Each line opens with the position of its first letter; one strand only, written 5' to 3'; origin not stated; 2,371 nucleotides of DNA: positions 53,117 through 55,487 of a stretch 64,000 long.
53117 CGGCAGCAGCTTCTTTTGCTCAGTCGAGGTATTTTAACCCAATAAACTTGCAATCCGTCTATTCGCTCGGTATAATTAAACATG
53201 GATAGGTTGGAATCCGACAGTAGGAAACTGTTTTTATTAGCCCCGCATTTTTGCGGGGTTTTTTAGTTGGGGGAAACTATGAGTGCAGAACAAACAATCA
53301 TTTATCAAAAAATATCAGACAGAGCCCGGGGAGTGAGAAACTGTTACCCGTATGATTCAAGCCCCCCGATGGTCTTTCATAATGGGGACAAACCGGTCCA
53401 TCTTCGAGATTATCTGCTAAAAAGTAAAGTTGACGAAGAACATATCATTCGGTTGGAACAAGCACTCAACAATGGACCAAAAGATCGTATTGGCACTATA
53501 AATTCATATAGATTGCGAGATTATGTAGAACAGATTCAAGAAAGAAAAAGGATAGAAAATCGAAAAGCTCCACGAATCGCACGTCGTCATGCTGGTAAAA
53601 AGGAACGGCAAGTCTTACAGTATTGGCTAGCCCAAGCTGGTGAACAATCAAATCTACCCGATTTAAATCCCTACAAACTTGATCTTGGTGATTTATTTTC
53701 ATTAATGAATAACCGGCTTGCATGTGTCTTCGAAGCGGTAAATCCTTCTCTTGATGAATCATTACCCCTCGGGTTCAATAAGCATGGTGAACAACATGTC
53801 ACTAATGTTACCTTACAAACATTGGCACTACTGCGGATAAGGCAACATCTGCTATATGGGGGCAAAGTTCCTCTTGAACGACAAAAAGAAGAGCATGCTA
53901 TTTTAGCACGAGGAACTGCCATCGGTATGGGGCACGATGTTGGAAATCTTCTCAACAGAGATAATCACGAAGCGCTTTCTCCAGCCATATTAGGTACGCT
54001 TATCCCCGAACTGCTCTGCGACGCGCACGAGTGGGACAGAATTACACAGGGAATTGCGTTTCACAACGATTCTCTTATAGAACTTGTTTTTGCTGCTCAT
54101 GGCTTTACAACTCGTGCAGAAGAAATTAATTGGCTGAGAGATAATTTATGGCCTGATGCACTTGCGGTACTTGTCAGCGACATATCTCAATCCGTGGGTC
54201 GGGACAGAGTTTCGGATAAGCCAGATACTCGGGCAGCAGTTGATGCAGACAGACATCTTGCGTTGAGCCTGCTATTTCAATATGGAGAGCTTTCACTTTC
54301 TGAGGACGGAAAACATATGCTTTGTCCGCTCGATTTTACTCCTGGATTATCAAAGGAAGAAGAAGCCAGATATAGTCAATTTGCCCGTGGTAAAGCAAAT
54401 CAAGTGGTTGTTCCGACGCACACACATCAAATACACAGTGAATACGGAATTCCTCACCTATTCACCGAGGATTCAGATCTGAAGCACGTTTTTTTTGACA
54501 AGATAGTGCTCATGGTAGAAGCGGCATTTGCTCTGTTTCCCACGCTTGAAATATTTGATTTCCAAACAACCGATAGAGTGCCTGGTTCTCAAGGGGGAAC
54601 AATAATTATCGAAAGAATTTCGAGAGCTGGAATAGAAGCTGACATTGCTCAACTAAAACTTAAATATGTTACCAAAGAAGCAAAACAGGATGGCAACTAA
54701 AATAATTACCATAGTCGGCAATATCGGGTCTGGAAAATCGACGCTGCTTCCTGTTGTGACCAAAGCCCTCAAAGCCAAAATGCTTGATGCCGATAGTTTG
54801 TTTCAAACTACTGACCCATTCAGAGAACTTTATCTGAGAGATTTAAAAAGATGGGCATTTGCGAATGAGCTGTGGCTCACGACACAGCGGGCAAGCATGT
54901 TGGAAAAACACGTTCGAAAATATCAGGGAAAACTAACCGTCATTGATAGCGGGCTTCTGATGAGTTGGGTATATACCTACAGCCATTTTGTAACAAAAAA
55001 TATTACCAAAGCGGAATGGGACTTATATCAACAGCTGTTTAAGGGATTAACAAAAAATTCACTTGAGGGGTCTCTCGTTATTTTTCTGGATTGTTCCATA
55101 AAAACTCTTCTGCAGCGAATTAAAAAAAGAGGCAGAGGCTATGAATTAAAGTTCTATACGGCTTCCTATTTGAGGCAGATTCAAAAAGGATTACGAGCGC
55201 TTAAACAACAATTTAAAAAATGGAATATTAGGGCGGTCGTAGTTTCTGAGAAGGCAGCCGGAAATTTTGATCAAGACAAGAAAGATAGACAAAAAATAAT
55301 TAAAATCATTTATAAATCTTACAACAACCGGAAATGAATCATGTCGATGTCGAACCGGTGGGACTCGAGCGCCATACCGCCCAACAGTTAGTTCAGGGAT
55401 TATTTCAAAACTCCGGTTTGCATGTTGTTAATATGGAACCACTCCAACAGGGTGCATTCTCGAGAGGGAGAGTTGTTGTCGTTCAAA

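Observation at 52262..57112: Second accessory island: unknown protein, HD hydrolase, deoxynucleoside kinase, APH-like kinase, and a divergent HD hydrolase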

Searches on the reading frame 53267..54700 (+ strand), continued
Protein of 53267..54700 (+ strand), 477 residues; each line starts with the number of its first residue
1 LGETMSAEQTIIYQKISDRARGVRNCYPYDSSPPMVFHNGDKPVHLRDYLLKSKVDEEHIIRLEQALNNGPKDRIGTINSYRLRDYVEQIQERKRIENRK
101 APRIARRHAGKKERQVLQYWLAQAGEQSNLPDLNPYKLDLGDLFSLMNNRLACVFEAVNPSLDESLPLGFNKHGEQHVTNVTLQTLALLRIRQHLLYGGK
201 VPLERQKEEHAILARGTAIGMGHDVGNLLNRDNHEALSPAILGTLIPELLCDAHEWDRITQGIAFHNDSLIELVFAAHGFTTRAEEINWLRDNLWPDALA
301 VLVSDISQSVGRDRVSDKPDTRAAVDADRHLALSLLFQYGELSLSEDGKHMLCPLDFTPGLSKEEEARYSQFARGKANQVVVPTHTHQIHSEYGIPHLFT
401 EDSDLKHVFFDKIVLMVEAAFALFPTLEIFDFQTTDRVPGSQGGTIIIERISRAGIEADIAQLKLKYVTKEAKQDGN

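Call 80: fold_search(model_id=the predicted structure, library=viral)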
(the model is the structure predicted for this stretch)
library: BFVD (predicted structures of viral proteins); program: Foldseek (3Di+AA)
matches with E <= 10: 209; with E <= 0.001: 0
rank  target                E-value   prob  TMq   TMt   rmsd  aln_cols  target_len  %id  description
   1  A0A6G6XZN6            2.5e-01  0.09  0.12  0.13  40.8       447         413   10  (no name in the UniProt tables at hand)
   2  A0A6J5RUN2            3.1e-01  0.06  0.09  0.07  31.4       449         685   10  Uncharacterized protein [uncultured Caudovirales phage]
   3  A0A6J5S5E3            4.2e-01  0.51  0.10  0.14  11.2       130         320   14  PD-(D/E)XK nuclease superfamily [uncultured Caudovirales phage]
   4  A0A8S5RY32            5.2e-01  0.90  0.22  0.26   5.3       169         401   15  AAA domain protein [Myoviridae sp. ctNQV2]
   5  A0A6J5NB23            5.2e-01  0.35  0.10  0.19   9.7       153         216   10  Phage_rel_nuc, putative phage-type endonuclease [uncultured Caudovirales phage]
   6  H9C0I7                5.5e-01  0.20  0.12  0.17  15.7       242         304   10  (no name in the UniProt tables at hand)
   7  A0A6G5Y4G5            5.5e-01  0.16  0.12  0.20  21.4       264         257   12  (no name in the UniProt tables at hand)
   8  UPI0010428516         6.0e-01  0.07  0.10  0.12  23.6       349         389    8  (no name look-up for this kind of identifier)
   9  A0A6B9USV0            6.8e-01  0.06  0.10  0.09  29.6       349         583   13  (no name in the UniProt tables at hand)
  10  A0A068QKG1            7.1e-01  0.07  0.10  0.15  21.6       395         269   10  Uncharacterized protein [Armadillidium vulgare iridescent virus]
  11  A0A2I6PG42            7.1e-01  0.07  0.10  0.14  23.5       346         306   12  (no name in the UniProt tables at hand)
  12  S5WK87                7.4e-01  0.13  0.14  0.21  13.6       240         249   14  Putative metal-dependent phosphohydrolase [Pseudomonas phage PaBG]
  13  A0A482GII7            8.5e-01  0.51  0.18  0.35  14.7       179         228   15  Putative HD superfamily hydrolase [Escherichia phage vB_EcoM_Goslar]
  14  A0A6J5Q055            8.9e-01  0.08  0.11  0.17  19.9       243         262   12  PD-(D/E)XK nuclease superfamily [uncultured Caudovirales phage]
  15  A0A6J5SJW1            9.3e-01  0.06  0.12  0.07  30.0       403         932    9  Uncharacterized protein [uncultured Caudovirales phage]
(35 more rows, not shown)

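Call 91: search_protein_families(library=ncbifam, proteins=[L039:2510-3520:+], max_evalue=1)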
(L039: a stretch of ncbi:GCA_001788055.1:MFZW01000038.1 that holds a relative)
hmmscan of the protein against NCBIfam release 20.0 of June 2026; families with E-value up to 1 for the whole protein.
L039:2510-3520:+ (337 aa): 1 family
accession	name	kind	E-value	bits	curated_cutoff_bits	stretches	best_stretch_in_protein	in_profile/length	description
NF049926.2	IS4_FS_Nterm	equivalog_domain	0.058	13.1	27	1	138-181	9-50/58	IS4/Tn5 family transposase DNA-binding protein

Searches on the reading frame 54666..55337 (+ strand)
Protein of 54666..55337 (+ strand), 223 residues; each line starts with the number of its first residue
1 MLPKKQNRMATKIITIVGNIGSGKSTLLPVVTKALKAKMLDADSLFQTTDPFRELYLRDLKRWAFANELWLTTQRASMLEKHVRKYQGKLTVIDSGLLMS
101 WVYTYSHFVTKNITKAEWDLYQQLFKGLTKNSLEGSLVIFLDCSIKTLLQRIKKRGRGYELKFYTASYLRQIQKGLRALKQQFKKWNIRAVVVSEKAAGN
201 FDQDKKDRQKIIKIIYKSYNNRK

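Call 3: search_protein_families(library=pfam, proteins=[window:54666-55337:+], max_evalue=1)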
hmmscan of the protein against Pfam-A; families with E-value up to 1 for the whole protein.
window:54666-55337:+ (223 aa): 28 families (the best 25 are shown)
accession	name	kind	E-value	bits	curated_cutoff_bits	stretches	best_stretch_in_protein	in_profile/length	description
PF01712.25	dNK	-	6.2e-23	82.1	27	1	14-215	1-198/203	Deoxynucleoside kinase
PF02223.23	Thymidylate_kin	-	4.1e-06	27.1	27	1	21-186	6-168/185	Thymidylate kinase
PF13238.12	AAA_18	-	9.9e-06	26.5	29.4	1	14-156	1-112/128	AAA domain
PF13671.12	AAA_33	-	6.7e-05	23.7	27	1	14-158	2-121/143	AAA domain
PF01202.28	SKI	-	0.00024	21.7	22.1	1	21-48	2-29/159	Shikimate kinase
PF01121.26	CoaE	-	0.0012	18.9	27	1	13-47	2-35/180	Dephospho-CoA kinase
PF13207.12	AAA_17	-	0.0013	19.5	27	1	126-158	90-126/136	AAA domain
PF00005.33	ABC_tran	-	0.0017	19.4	25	1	12-45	12-42/137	ABC transporter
PF13555.12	AAA_29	-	0.0036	17.5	27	1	12-29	22-40/61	P-loop containing region of AAA domain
PF01926.29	MMR_HSR1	-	0.0062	17.1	21.9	1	14-53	2-38/113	50S ribosome-binding GTPase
PF06414.18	Zeta_toxin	-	0.014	15.3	22.3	1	8-54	13-56/199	Zeta toxin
PF13401.12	AAA_22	-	0.016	16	27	1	11-45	5-37/130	AAA domain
PF13191.12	AAA_16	-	0.018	16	32.6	1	12-43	25-52/167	AAA ATPase domain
PF19993.5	DO-GTPase2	-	0.02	15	27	1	13-43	2-31/226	Double-GTPase 2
PF00448.28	SRP54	-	0.03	14.4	22.7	1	12-72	2-60/196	SRP54-type protein, GTPase domain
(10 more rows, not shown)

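Call 4: search_protein_families(library=ncbifam, proteins=[window:54666-55337:+], max_evalue=1)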
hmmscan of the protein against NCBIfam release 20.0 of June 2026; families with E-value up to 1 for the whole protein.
window:54666-55337:+ (223 aa): 46 families (the best 25 are shown)
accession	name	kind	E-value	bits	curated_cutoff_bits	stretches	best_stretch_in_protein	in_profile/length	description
TIGR00041.1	DTMP_kinase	equivalog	5.7e-07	29.4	83.25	1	11-184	4-177/196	dTMP kinase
NF040667.1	hom_kin_desulfo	exception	1.9e-05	24.6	197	1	13-48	2-37/163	homoserine kinase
TIGR00152.1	TIGR00152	equivalog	2.2e-05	24.4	65.55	1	13-46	1-34/188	dephospho-CoA kinase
TIGR03156.1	GTP_HflX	equivalog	6.9e-05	21.9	216.75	1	5-61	183-237/351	GTPase HflX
NF004861.0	PRK06217.1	equivalog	0.0004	19.8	203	1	14-54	4-46/183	hypothetical protein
NF045780.1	TrlF_fam_ATP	equivalog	0.00044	19.1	350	1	14-210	312-512/944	TrlF family AAA-like ATPase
TIGR02323.1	CP_lyasePhnK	equivalog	0.00046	19.8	302.85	1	12-70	28-85/239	phosphonate C-P lyase system protein PhnK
NF010552.0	PRK13946.1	equivalog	0.00047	19.8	186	1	7-44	19-56/198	shikimate kinase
NF006746.0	PRK09270.1-5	subfamily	0.00061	18.8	250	1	10-42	20-52/210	nucleoside/nucleotide kinase family protein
NF009367.0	PRK12724.1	equivalog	0.00066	18.6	718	1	8-121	220-325/433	flagellar biosynthesis regulator FlhF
NF004041.0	PRK05541.1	subfamily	0.00083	19.4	127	1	10-76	6-68/176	adenylyl-sulfate kinase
TIGR01360.1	aden_kin_iso1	equivalog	0.0026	17.5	284.1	1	134-158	106-130/188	adenylate kinase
TIGR01313.1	therm_gnt_kin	subfamily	0.0035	17.1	113.75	1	15-47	2-34/164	gluconokinase, GntK/IdnK-type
NF038208.1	garosamine_AAA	equivalog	0.004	16.9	170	1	13-49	2-39/167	Gar/GrdA family gentamicin resistance ATP-binding protein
NF010068.0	PRK13548.1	equivalog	0.0047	16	261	1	11-38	31-58/261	heme ABC transporter ATP-binding protein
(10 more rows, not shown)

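Call 66: search_protein_families(library=padloc, proteins=[window:54690-55334:+], max_evalue=0.01)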
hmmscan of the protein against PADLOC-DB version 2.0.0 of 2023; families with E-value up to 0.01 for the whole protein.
window:54690-55334:+ (215 aa): 4 families
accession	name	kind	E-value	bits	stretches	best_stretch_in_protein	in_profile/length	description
PDLC02911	VakA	-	2.5e-06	26.2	1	4-180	3-140/163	-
PDLC04690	PDC-M51B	-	0.0019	15.9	1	5-152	4-138/191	-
PDLC04140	mad8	-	0.0021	15.6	1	4-120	28-146/314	mads_8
PDLC04734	PDC-M62A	-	0.0032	14.5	0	4-35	61-92/597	-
